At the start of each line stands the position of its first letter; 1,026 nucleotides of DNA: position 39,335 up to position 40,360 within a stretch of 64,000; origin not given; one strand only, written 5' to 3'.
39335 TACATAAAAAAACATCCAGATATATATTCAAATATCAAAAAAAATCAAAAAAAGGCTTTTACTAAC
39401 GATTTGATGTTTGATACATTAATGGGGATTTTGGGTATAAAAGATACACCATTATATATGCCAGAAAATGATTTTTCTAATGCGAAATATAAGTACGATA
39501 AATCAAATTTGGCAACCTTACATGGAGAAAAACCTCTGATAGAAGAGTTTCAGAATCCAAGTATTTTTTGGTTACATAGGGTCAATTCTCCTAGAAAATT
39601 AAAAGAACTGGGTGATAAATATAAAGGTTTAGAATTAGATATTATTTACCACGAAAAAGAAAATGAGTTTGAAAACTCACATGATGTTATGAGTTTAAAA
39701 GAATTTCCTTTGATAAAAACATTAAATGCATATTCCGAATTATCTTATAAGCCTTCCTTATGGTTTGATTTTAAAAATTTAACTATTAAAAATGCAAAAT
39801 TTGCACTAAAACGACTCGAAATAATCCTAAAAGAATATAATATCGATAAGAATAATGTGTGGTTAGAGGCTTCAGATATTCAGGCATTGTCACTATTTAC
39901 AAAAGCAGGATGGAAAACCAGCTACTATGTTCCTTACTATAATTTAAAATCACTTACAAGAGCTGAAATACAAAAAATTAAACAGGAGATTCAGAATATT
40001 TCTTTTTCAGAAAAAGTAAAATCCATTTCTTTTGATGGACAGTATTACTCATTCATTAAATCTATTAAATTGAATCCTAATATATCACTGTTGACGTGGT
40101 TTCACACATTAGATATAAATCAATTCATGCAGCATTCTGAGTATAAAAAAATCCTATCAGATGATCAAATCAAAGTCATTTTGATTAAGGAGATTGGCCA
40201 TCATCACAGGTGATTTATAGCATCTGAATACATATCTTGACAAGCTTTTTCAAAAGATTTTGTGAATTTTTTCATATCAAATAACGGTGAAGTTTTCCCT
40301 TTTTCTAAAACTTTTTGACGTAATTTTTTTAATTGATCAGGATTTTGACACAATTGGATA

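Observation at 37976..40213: Unusual domain fusion: phosphoethanolamine-transferase (sulfatase-fold) domain plus C-terminal GDPD/PLC-like phosphodiesterase-like domain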

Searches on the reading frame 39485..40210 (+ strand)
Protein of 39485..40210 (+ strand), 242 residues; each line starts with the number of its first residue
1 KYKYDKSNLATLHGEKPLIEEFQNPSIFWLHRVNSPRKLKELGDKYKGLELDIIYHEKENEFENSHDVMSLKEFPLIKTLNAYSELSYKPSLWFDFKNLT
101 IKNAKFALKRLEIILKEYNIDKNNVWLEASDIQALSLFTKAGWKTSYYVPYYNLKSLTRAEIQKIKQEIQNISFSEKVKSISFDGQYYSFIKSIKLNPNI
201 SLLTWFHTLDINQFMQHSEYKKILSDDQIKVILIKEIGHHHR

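Call 3: search_protein_families(library=pfam, proteins=[window:39536-40210:+], max_evalue=1)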
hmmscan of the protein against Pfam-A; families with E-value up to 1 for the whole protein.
window:39536-40210:+ (225 aa): 2 families
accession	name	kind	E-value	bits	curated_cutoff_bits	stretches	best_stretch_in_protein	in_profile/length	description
PF10223.15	Menorin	-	0.0012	18.7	25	1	10-112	5-110/242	Menorin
PF18075.7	FtsX_ECD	-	0.11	13.6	23.5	1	139-178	10-49/96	FtsX extracellular domain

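Call 4: search_protein_families(library=ncbifam, proteins=[window:39536-40210:+], max_evalue=1)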
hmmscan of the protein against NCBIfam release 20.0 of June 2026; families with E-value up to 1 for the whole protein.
window:39536-40210:+ (225 aa): 0 families

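Call 6: find_homologous_proteins(query=window:39485-40210:+, max_evalue=0.001)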
Query window:39485-40210:+ (242 aa): 16 proteins with E <= 0.001 among 477 candidates.
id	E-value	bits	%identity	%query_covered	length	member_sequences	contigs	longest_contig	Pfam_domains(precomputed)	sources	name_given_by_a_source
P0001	3.5e-76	274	54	100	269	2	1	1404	-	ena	-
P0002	1.3e-70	256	53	100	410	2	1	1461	-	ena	-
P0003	5.8e-64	234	49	100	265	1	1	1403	-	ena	-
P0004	1.1e-58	217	48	93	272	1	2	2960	-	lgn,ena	-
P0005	1.2e-56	210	47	90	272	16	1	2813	-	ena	-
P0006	2.3e-54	203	45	95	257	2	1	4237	-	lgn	-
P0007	5.5e-52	195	43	93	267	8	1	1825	-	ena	-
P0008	3.4e-48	182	43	93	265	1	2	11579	-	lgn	-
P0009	1.7e-47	180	43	93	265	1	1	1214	-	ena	-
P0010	7.5e-32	129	38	90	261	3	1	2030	-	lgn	-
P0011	9.3e-31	125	38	90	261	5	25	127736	-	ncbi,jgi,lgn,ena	-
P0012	3.7e-20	91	31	89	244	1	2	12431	-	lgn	-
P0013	5.0e-17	81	29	89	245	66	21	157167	-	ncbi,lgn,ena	-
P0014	1.3e-16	79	35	62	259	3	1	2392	PF10223.16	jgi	-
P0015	8.9e-16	76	36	51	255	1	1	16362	-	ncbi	ncbi:MAG: hypothetical protein WEC59_12915 [Salibacteraceae bacterium]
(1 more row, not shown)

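Call 12: search_solved_structures(query=A1, max_evalue=10, show_alignments=3)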
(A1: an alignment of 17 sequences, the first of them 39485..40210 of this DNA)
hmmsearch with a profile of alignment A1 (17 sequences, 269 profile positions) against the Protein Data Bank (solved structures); distinct sequences matched with E-value up to 10: 0.

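Call 13: search_protein_families(library=pfam, alignment_id=A1, max_evalue=1)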
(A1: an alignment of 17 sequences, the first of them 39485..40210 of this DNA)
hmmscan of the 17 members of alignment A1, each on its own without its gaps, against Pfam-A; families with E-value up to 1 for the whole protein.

A. member 1, window:39485-40210:+ (242 aa): 2 families
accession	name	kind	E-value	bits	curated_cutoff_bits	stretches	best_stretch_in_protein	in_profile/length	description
PF10223.15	Menorin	-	0.0017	18.3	25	1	27-129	5-110/242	Menorin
PF18075.7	FtsX_ECD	-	0.12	13.5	23.5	1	156-195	10-49/96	FtsX extracellular domain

B. families by the number of members that match (of 17 scanned): 12 families
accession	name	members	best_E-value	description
PF10223.15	Menorin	6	4.2e-06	Menorin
PF18498.6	DUF5618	2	0.014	Domain of unknown function (DUF5618)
PF18075.7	FtsX_ECD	2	0.12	FtsX extracellular domain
PF17523.7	MPS-4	2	0.17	MinK-related peptide, potassium channel accessory sub-unit protein 4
PF18664.7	CdiA_C_tRNase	2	0.44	CdiA C-terminal tRNase domain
PF01643.23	Acyl-ACP_TE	1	0.017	Acyl-ACP thioesterase N-terminal domain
PF06068.19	TIP49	1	0.025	TIP49 P-loop domain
PF22098.1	DUF6942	1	0.061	Family of unknown function (DUF6942)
PF13369.12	Transglut_core2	1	0.073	Transglutaminase-like superfamily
PF09969.14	DUF2203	1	0.1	Uncharacterized conserved protein (DUF2203)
PF18262.7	PhetRS_B1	1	0.13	Phe-tRNA synthetase beta subunit B1 domain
PF11337.13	DUF3139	1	0.41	Protein of unknown function (DUF3139)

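Call 14: find_encoding_contigs(protein=P0011, flank=8000, max_places=3)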
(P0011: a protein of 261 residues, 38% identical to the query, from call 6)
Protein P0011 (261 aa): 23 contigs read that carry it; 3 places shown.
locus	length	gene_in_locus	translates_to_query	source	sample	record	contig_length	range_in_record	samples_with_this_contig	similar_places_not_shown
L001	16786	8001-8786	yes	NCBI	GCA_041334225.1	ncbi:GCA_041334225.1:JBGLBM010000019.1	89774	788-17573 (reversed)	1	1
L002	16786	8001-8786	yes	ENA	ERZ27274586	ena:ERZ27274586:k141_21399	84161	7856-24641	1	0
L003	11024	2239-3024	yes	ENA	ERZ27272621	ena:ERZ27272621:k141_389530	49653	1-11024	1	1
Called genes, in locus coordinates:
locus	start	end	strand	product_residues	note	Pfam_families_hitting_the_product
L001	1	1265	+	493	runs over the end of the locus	PF01943:Polysacc_synt, PF13440:Polysacc_synt_3 (weak), PF01554:MatE (weak)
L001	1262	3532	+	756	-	PF00483:NTP_transferase, PF01128:IspD (faint), PF12804:NTP_transf_3, PF01633:Choline_kinase, PF01636:APH (weak)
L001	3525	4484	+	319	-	PF00892:EamA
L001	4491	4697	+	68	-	PF00216:Bac_DNA_binding (weak)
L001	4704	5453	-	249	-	PF13276:HTH_21, PF00665:rve, PF13683:rve_3, PF13333:rve_2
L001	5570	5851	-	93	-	PF01527:HTH_Tnp_1, PF13384:HTH_23 (faint), PF13518:HTH_28 (weak)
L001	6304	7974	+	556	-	PF00884:Sulfatase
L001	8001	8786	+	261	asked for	-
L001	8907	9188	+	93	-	PF00216:Bac_DNA_binding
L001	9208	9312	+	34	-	-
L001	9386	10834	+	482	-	PF03062:MBOAT, PF13813:MBOAT_2 (weak)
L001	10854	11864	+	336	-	-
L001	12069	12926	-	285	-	PF00515:TPR_1 (weak), PF07719:TPR_2 (weak), PF10020:DUF2262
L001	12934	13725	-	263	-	PF18977:DUF5713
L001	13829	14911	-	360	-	PF00023:Ank (faint), PF12796:Ank_2 (weak), PF13606:Ank_3 (faint), PF13637:Ank_4 (faint), PF13857:Ank_5 (faint), PF12796:Ank_2 (weak)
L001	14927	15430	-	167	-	PF08974:DUF1877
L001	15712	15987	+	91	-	-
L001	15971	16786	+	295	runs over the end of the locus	PF01546:Peptidase_M20, PF07687:M20_dimer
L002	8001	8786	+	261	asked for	-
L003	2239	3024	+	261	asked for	-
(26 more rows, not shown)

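Call 15: find_encoding_contigs(protein=P0013, flank=8000, max_places=3)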
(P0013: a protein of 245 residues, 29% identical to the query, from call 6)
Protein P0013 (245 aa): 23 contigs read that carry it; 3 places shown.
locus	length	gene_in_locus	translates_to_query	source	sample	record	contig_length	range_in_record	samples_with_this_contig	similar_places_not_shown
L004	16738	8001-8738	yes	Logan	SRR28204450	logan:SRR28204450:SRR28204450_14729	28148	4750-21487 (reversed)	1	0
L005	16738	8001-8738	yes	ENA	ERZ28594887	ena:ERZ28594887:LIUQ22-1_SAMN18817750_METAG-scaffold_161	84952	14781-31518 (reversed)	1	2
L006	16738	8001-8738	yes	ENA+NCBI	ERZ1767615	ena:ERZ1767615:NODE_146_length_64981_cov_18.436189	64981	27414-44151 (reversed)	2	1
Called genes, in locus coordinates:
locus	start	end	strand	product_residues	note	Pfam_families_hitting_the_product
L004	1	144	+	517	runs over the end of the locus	PF12801:Fer4_5, PF12801:Fer4_5 (weak), PF00037:Fer4 (weak), PF13187:Fer4_9 (weak), PF12838:Fer4_7, PF13187:Fer4_9 (weak), PF00037:Fer4 (weak), PF12797:Fer4_2 (weak), +7 more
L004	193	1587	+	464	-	PF00248:Aldo_ket_red, PF14697:Fer4_21 (faint), PF13183:Fer4_8 (weak), PF13237:Fer4_10 (faint), PF13187:Fer4_9, PF13534:Fer4_17 (faint), PF00037:Fer4 (weak)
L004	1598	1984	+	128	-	PF08973:TM1506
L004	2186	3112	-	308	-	PF00561:Abhydrolase_1 (faint), PF12146:Hydrolase_4 (faint), PF12697:Abhydrolase_6 (weak), PF00326:Peptidase_S9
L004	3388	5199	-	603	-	PF00209:SNF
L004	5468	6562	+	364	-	-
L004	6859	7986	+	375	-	PF13439:Glyco_transf_4, PF20706:GT4-conflict, PF00534:Glycos_transf_1, PF13692:Glyco_trans_1_4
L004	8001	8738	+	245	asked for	-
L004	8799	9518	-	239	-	PF00484:Pro_CA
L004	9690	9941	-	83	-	-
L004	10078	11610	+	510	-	PF03739:LptF_LptG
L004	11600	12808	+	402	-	PF00926:DHBP_synthase, PF00925:GTP_cyclohydro2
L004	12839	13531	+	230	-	PF01618:MotA_ExbB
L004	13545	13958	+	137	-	PF02472:ExbD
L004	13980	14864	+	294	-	PF03544:TonB_C (weak)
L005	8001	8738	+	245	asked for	-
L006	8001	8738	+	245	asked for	-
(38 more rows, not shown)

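Call 17: predict_structure(alignment_id=A1)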
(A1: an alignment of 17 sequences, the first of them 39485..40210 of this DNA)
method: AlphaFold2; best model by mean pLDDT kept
length: 242 residues; sequences in the alignment: 17
mean_pLDDT: 90.6   pTM: 0.86
mean pLDDT of the five models: 90.6, 90.3, 89.8, 89.5, 88.9
residues with pLDDT >= 90: 196; 70-90: 20; 50-70: 12; < 50: 14
segments of 3 or more residues with pLDDT < 50: 1-12
pLDDT, mean of each block of 10 residues (from residue 1): 42 50 77 94 93 98 95 97 94 98 98 98 97 98 98 95 98 98 97 97 94 88 93 90 71
secondary structure, 60 per line:
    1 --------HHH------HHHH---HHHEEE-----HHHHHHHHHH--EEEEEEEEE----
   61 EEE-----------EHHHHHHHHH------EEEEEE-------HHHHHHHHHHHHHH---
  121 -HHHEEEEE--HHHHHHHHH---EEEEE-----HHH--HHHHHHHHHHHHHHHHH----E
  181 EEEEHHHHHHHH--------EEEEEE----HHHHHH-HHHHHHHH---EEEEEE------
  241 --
elements in order: H18-21 E28-30 H36-45 E48-56 E61-63 H76-84 E91-96 H104-117 E125-129 H132-140 E144-148 H159-175 E180-184 H185-192 E201-206 H211-216 H218-225 E229-234

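Call 21: fold_search(model_id=the predicted structure, library=pdb)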
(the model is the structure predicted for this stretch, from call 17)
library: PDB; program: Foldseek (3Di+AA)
matches with E <= 10: 1471; with E <= 0.001: 30
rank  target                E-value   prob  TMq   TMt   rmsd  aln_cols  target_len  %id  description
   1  4oec_A                2.4e-07  1.00  0.58  0.57   4.6       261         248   14  Crystal structure of glycerophosphodiester phosphodiesterase from Thermococcus kodakarensis KOD1 (released 2015-01-14)
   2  7e2a                  2.7e-07  1.00  0.57  0.55   4.7       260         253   16  GDPD mutant from Pyrococcus furiosus DSM 3638 (released 2022-02-09)
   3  3no3                  1.1e-06  1.00  0.57  0.57   5.6       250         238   15  Crystal structure of a glycerophosphodiester phosphodiesterase (BDI_0402) from Parabacteroides distasonis ATCC 8503 at 1 (released 2010-07-28)
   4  2o55                  1.2e-06  1.00  0.56  0.54   5.2       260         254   14  Crystal Structure of a putative glycerophosphodiester phosphodiesterase from Galdieria sulphuraria (released 2006-12-19)
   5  3qvq_A                2.7e-06  1.00  0.55  0.53   6.7       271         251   14  The structure of an Oleispira antarctica phosphodiesterase OLEI02445 in complex with the product sn-glycerol-3-phospha (released 2011-04-13)
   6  4r7o_E                1.3e-05  1.00  0.55  0.49   5.2       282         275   11  Crystal Structure of Putative Glycerophosphoryl Diester Phosphodiesterasefrom Bacillus anthraci (released 2014-09-10)
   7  2pz0_A                1.8e-05  1.00  0.58  0.59   4.1       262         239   12  Crystal structure of Glycerophosphodiester Phosphodiesterase (GDPD) from T. tengcongensis (released 2008-04-01)
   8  3qvq_C                2.0e-05  1.00  0.55  0.53   5.0       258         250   14  The structure of an Oleispira antarctica phosphodiesterase OLEI02445 in complex with the product sn-glycerol-3-phospha (released 2011-04-13)
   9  3qvq_B                2.4e-05  1.00  0.55  0.54   6.6       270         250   14  The structure of an Oleispira antarctica phosphodiesterase OLEI02445 in complex with the product sn-glycerol-3-phospha (released 2011-04-13)
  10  7ww4                  3.1e-05  1.00  0.57  0.31   5.2       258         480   13  Crystal structure of multidomain beta-1,3(4)-glucanase (released 2023-02-15)
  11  3qvq_D                3.7e-05  1.00  0.54  0.53   5.2       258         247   15  The structure of an Oleispira antarctica phosphodiesterase OLEI02445 in complex with the product sn-glycerol-3-phospha (released 2011-04-13)
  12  9f5m_AAA              3.9e-05  1.00  0.52  0.54   5.6       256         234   12  Structure of the C-terminal domain of bacteriophage K gp155, native (released 2025-04-09)
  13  3ks6_C                6.1e-05  1.00  0.60  0.58   4.6       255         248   10  Crystal structure of Putative glycerophosphoryl diester phosphodiesterase (17743486) from AGROBACTERIUM TUMEFACIENS st (released 2009-12-08)
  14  7wwc_A                6.9e-05  1.00  0.57  0.31   5.3       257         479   14  Crystal structure of beta-1,3(4)-glucanase with Laminaritriose (released 2023-02-15)
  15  4r7o_F                7.4e-05  1.00  0.53  0.48   5.3       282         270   11  Crystal Structure of Putative Glycerophosphoryl Diester Phosphodiesterasefrom Bacillus anthraci (released 2014-09-10)
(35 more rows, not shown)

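Call 34: search_protein_representatives(alignment_id=A1)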
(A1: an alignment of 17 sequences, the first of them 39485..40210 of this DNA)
Query: 17 sequences, 269 profile positions. Proteins with E-value up to 0.001 (for the whole library): 1587; up to 1e-10: 1125; up to 1e-30: 432. The best 150 are listed.
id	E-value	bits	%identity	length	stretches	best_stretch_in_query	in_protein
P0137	2.6e-97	341.6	-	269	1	7-269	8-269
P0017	7.0e-94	330.4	-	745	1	3-269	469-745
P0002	8.2e-94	330.2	-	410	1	5-269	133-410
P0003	4.9e-89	314.5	-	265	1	22-269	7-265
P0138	1.2e-86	306.6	-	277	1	4-269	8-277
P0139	2.2e-79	282.8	-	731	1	7-269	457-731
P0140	1.4e-78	280.2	-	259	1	10-269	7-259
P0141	7.3e-77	274.6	-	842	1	7-269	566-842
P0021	2.3e-75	269.7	-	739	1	5-269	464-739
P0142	8.8e-73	261.2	-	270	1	5-269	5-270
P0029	3.5e-70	252.7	-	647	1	10-269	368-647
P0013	7.0e-69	248.4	-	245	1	1-269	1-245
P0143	1.8e-65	237.2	-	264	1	8-269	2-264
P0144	4.1e-65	236.1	-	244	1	44-269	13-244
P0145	4.2e-64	232.7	-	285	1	22-267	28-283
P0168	7.6e-56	205.7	-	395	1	49-264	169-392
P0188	9.7e-53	195.5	-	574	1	43-269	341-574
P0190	3.3e-52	193.7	-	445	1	49-269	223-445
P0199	5.0e-51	189.9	-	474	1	13-269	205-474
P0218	3.4e-49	183.9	-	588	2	109-267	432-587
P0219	3.5e-49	183.8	-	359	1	23-265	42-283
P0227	1.2e-48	182.1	-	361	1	49-267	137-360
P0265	1.6e-45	171.8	-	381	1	41-263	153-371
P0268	2.8e-45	171.0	-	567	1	48-267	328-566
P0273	4.4e-45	170.4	-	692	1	46-266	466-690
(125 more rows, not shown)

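Call 37: find_related_loci(query=A2, collection=genome_contigs, flank=7000)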
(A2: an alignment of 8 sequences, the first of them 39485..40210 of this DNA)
Query A2 (242 aa) in genome_contigs; peptide patterns used: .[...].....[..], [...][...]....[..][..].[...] (x = any residue, [..] = any of these).
217 stretches matched a pattern; 135 encode a relative of the query (tblastn E <= 1e-3); the best 80 are kept; 80 distinct loci.
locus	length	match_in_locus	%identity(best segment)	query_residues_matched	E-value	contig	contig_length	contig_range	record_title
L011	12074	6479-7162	45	14-242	2e-58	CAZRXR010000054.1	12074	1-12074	MAG TPA_asm: uncultured Synergistaceae bacterium isolate SRP314395_co1_58 genome assembly, contig: NODE_4901_length_1207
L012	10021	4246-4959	43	8-242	1e-57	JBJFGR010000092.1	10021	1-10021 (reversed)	MAG: Succinivibrionaceae bacterium isolate PUUB56_bin.028 NODE_4104_length_10021_cov_7.868051, whole genome shotgun sequ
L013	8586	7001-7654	44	25-242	1e-57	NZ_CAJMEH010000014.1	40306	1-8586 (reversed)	MAG: uncultured Phascolarctobacterium sp. isolate ERR321601-bin.32, whole genome shotgun sequence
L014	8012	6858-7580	42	6-242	2e-56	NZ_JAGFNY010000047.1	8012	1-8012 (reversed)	Succinivibrio faecicola strain AGMB01872 AGMB01872_contigs_047, whole genome shotgun sequence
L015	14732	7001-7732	46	1-242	1e-65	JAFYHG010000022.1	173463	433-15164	MAG: Alphaproteobacteria bacterium isolate RGIG7089 Sheep_Rumen.Co__c2909685, whole genome shotgun sequence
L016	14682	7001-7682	49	15-242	4e-51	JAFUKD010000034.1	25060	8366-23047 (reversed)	MAG: Phascolarctobacterium sp. isolate RGIG4568 Roe_deer_Rectum-2__c596721, whole genome shotgun sequence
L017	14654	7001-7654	44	25-242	1e-55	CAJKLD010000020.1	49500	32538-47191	MAG TPA_asm: uncultured Phascolarctobacterium sp. isolate ERR1600716-bin.39 genome assembly, contig: NODE_902_length_495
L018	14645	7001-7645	36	18-242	1e-34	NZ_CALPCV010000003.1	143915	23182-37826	Parasutterella muris strain DSM 111000 NODE_3_length_143915_cov_287.413722, whole genome shotgun sequence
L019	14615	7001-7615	37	28-236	8e-33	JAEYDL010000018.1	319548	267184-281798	MAG: Proteobacteria bacterium isolate OH_HFB_162 k127_605399, whole genome shotgun sequence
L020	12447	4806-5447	35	28-242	5e-32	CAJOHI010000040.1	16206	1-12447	uncultured Selenomonadaceae bacterium isolate Red_deer_4_mag_158 genome assembly, contig: scaffold_5721, whole genome sh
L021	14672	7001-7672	36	26-242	3e-31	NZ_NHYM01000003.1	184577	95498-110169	Helicobacter sp. 16-1353 NODE_3_length_184577_cov_22.6548, whole genome shotgun sequence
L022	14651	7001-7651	36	25-236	2e-30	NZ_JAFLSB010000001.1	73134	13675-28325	MAG: Helicobacter sp. isolate HAN016 Seq1, whole genome shotgun sequence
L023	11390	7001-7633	33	29-242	7e-30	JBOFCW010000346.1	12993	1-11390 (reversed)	MAG: Bacteroidales bacterium isolate WFFMC_MAG_166 k139_12633171_flag=1_multi=3.9695_len=12993, whole genome shotgun seq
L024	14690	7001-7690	34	25-238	3e-28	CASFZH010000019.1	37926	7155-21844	uncultured Helicobacter sp. isolate A38_L1_349349_idba_bin.23 genome assembly, contig: A38_L1_349349_idba_bin.23.fa_scaf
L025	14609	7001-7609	35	29-237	1e-26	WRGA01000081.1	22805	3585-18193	MAG: Candidatus Azobacteroides sp. isolate Mp193P4bin6 JGI24699J35502_11133987, whole genome shotgun sequence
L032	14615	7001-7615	33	29-236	8e-24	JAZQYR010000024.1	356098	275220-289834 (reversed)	MAG: Bacteroidales bacterium isolate T1900045160_TC20190154.MAGScoT_cleanbin_000002 SGB_5036_k141_2403817, whole genome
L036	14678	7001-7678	32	18-234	9e-23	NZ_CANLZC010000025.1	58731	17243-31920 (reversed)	Uncultured Shewanella sp. isolate 4-1054.fasta NODE_25, whole genome shotgun sequence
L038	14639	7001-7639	30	20-236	2e-22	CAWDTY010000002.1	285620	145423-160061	MAG: uncultured Chitinophagaceae bacterium isolate MFD05442.bin.1.288 genome assembly, contig: contig_14080, whole genom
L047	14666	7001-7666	29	14-242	2e-21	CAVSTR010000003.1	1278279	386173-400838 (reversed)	MAG: uncultured Gemmatimonadales bacterium isolate MFD09212.bin.1.3 genome assembly, contig: contig_43358, whole genome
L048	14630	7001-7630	31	29-233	4e-21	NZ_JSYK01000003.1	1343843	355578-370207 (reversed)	Kaistella solincola strain DSM 22468 contig03, whole genome shotgun sequence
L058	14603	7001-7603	30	29-233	2e-20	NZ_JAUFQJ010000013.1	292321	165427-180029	Ferruginibacter paludis strain CECT 8366 platanus_K_17_124_16, whole genome shotgun sequence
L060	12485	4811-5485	30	22-240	3e-20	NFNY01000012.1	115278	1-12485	Campylobacter jejuni strain isolate_W1 NODE_9_length_115198_cov_48.606331, whole genome shotgun sequence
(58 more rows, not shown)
